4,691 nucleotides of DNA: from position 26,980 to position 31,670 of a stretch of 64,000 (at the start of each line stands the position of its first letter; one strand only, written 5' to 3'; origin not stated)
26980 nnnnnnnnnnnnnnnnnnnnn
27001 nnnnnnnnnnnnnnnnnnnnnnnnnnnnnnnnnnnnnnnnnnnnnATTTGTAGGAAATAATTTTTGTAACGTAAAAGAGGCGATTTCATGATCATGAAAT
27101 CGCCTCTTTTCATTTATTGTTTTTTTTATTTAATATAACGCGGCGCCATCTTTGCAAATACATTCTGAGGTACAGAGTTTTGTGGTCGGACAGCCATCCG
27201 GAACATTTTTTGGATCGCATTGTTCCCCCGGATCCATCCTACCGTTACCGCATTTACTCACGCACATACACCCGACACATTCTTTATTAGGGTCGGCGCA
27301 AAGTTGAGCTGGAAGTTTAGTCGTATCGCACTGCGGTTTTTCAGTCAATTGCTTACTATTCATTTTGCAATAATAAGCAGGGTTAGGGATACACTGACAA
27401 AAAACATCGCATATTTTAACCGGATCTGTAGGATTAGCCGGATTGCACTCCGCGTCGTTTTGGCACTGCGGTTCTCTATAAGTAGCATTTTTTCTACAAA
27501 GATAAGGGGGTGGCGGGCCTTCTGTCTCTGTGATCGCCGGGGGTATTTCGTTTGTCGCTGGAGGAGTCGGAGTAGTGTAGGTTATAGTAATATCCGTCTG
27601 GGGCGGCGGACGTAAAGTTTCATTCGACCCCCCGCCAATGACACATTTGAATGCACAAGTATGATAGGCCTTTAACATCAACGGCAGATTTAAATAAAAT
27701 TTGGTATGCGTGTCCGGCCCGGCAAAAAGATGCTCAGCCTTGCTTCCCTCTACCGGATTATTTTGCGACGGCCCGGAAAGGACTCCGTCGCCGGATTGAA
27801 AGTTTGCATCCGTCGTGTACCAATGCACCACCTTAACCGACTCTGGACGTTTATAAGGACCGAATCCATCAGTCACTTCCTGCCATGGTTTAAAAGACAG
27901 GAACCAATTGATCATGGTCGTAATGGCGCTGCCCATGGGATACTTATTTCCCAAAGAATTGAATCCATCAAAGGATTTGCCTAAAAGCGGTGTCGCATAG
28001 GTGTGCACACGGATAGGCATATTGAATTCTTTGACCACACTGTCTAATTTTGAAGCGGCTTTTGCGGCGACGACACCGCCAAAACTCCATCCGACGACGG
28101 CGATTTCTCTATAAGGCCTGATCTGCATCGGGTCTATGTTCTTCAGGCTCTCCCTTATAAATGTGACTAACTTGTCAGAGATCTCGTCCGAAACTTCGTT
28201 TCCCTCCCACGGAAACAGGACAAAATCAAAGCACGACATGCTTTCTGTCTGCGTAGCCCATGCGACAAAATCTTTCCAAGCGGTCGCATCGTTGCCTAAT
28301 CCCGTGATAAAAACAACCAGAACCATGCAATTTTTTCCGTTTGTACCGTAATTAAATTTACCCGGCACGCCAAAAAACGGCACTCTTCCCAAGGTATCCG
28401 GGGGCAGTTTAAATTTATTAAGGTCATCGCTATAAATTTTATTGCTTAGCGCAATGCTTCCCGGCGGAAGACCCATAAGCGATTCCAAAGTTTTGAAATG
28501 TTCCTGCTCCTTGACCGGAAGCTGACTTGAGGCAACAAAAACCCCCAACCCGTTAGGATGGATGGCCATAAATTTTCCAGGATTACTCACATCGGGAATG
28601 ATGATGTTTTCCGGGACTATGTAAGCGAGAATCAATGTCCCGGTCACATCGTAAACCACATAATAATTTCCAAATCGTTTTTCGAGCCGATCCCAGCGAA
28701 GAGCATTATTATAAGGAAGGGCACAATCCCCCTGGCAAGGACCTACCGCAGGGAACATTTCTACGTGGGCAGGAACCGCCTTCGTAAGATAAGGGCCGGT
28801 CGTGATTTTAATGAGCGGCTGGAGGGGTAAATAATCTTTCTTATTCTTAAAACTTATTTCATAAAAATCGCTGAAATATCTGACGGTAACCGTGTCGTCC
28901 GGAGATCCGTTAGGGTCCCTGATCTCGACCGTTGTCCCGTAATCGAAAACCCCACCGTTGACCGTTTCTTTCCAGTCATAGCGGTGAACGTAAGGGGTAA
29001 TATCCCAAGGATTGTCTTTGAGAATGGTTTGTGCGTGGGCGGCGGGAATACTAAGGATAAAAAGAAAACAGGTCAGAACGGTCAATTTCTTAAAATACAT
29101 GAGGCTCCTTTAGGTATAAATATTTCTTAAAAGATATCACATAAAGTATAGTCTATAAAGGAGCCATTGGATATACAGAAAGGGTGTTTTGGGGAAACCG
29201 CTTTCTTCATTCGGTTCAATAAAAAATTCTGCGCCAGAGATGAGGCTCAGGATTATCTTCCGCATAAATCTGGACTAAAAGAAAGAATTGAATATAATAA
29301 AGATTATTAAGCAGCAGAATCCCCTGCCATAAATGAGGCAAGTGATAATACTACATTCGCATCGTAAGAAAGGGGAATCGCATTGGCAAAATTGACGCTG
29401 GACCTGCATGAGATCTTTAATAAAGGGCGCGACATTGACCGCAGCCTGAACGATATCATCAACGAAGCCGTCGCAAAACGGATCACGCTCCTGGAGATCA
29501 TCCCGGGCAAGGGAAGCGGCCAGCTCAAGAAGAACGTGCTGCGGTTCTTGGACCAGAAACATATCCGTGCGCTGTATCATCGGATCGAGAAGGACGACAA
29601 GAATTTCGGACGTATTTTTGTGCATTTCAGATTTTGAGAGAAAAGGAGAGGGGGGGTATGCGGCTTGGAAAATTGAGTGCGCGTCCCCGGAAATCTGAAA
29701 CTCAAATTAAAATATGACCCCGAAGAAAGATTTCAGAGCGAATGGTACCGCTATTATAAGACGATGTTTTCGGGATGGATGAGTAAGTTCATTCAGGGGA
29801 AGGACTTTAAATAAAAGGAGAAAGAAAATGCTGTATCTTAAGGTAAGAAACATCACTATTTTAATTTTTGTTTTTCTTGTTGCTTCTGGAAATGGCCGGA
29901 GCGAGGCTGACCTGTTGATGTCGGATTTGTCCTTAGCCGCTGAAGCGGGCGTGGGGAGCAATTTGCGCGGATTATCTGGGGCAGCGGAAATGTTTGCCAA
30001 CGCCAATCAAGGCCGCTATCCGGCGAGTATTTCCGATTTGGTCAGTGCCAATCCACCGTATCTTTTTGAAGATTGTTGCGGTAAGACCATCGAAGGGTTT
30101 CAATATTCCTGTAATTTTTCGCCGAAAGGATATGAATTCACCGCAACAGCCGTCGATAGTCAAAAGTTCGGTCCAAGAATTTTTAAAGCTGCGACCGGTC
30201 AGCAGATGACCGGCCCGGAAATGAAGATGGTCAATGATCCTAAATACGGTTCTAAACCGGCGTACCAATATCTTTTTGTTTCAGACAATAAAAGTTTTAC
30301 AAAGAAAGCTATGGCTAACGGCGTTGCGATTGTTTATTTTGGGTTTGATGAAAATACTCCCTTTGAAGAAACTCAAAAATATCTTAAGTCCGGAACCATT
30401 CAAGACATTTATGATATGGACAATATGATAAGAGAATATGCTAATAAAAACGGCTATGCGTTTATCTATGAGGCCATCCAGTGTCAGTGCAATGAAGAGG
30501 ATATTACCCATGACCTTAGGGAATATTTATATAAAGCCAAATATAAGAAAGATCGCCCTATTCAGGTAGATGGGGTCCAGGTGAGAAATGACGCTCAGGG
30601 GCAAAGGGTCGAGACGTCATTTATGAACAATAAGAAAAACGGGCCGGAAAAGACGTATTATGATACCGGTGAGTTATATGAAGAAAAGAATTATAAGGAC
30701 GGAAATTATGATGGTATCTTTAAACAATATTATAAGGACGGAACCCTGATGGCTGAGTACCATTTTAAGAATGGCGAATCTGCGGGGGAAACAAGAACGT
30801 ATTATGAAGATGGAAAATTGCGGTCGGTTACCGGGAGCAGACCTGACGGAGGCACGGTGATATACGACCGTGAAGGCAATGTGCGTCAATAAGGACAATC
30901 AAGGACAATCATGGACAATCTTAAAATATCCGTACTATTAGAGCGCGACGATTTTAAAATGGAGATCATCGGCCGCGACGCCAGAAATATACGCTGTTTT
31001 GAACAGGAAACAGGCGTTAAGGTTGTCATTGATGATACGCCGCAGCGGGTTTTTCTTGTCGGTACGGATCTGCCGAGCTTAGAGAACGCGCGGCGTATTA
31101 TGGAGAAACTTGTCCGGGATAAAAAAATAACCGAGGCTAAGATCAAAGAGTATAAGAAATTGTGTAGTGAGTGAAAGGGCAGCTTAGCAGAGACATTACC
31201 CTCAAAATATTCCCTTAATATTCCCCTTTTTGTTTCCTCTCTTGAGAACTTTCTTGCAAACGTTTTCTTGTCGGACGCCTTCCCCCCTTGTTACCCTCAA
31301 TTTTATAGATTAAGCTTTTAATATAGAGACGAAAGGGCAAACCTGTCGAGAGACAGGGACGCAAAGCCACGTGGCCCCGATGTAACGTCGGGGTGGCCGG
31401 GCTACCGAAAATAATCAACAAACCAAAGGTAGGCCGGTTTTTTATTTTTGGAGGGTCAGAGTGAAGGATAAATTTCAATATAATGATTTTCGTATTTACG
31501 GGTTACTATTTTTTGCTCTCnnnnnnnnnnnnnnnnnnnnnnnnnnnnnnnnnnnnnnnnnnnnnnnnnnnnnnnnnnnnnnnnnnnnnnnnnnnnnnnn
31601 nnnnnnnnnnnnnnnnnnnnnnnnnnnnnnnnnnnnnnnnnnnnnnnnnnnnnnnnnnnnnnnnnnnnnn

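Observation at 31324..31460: c-di-GMP-I (GEMM) riboswitch with overlapping terminator upstream of an orphan secreted protein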

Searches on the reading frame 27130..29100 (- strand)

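Call 7: search_protein_families(library=pfam, proteins=[window:27130-29100:-], max_evalue=0.01)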
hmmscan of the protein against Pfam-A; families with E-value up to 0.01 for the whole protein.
window:27130-29100:- (656 aa): 4 families
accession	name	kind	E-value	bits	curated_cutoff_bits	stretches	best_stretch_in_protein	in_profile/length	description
PF00561.26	Abhydrolase_1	-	0.00012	22.3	25.8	1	261-358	2-96/245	alpha/beta hydrolase fold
PF05057.20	DUF676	-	0.00014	21.9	20.3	1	305-378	56-131/217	Putative serine esterase (DUF676)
PF12697.13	Abhydrolase_6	-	0.0019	19.4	26.3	1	262-379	1-94/217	Alpha/beta hydrolase family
PF01764.32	Lipase_3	-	0.0036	17.7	22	1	329-375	61-107/140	Lipase (class 3)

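Call 51: search_protein_families(library=ncbifam, proteins=[window:27130-29100:-], max_evalue=0.1)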
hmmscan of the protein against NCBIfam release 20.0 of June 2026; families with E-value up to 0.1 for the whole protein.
window:27130-29100:- (656 aa): 3 families
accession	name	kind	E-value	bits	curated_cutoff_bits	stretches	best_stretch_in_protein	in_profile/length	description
NF011457.0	PRK14875.1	equivalog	4.8e-05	22.5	307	1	250-357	123-224/372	acetoin dehydrogenase dihydrolipoyllysine-residue acetyltransferase subunit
TIGR02232.1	myxo_disulf_rpt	repeat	0.015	15.1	20.8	1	615-646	2-33/38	cysteine-rich acidic repeat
TIGR03695.1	menH_SHCHC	equivalog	0.086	12.3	208.55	0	261-356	4-96/252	2-succinyl-6-hydroxy-2,4-cyclohexadiene-1-carboxylate synthase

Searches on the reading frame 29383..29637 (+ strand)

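Call 47: search_protein_families(library=pfam, proteins=[window:29383-29637:+], max_evalue=0.001)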
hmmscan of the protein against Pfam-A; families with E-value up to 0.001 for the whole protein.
window:29383-29637:+ (84 aa): 1 family
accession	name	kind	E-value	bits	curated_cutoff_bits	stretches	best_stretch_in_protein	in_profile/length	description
PF01713.27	Smr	-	3.4e-13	50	25.7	1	6-83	1-77/77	Smr domain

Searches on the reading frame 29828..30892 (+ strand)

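Call 7: search_protein_families(library=pfam, proteins=[window:29828-30892:+], max_evalue=0.01)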
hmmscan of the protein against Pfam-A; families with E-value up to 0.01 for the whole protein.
window:29828-30892:+ (354 aa): 1 family
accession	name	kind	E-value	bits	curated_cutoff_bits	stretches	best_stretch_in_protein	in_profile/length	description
PF07661.19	MORN_2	-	1.1e-12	47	29.6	2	295-315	2-22/22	MORN repeat variant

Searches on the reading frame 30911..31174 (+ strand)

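Call 7: search_protein_families(library=pfam, proteins=[window:30911-31174:+], max_evalue=0.01)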
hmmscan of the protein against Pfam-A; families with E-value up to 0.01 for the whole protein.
window:30911-31174:+ (87 aa): 2 families
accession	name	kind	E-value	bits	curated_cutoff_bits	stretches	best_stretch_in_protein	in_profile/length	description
PF00013.35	KH_1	-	2.3e-05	24.5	21.5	1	18-65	13-65/66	KH domain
PF22675.2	KH-I_KHDC4-BBP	-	0.00096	19.4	30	0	14-40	6-32/76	KHDC4/BBP-like, KH-domain type I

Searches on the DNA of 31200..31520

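Call 4: search_rna_families(source=window, start=31200, end=31520, threshold=evalue, max_evalue=10, show_alignments=4)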
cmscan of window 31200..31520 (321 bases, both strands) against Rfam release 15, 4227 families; matches with E-value up to 10: 3.
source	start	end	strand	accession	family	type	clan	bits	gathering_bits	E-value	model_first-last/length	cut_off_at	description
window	31327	31410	+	RF03167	c-di-GMP-I-GGC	Cis-reg; riboswitch;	CL00126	59.5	59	8.1e-14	1-80/80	no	c-di-GMP-I-GGC riboswitch aptamer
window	31336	31357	+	RF01082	SBWMV1_UPD-PKh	Cis-reg;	-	17.9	32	0.59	1-25/25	no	Pseudoknot of upstream pseudoknot domain (UPD) of the 3'UTR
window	31209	31233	-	RF02937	Clostridiales-2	Gene; sRNA;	-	11.5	58.6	6.7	1-82/82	no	Clostridiales-2 RNA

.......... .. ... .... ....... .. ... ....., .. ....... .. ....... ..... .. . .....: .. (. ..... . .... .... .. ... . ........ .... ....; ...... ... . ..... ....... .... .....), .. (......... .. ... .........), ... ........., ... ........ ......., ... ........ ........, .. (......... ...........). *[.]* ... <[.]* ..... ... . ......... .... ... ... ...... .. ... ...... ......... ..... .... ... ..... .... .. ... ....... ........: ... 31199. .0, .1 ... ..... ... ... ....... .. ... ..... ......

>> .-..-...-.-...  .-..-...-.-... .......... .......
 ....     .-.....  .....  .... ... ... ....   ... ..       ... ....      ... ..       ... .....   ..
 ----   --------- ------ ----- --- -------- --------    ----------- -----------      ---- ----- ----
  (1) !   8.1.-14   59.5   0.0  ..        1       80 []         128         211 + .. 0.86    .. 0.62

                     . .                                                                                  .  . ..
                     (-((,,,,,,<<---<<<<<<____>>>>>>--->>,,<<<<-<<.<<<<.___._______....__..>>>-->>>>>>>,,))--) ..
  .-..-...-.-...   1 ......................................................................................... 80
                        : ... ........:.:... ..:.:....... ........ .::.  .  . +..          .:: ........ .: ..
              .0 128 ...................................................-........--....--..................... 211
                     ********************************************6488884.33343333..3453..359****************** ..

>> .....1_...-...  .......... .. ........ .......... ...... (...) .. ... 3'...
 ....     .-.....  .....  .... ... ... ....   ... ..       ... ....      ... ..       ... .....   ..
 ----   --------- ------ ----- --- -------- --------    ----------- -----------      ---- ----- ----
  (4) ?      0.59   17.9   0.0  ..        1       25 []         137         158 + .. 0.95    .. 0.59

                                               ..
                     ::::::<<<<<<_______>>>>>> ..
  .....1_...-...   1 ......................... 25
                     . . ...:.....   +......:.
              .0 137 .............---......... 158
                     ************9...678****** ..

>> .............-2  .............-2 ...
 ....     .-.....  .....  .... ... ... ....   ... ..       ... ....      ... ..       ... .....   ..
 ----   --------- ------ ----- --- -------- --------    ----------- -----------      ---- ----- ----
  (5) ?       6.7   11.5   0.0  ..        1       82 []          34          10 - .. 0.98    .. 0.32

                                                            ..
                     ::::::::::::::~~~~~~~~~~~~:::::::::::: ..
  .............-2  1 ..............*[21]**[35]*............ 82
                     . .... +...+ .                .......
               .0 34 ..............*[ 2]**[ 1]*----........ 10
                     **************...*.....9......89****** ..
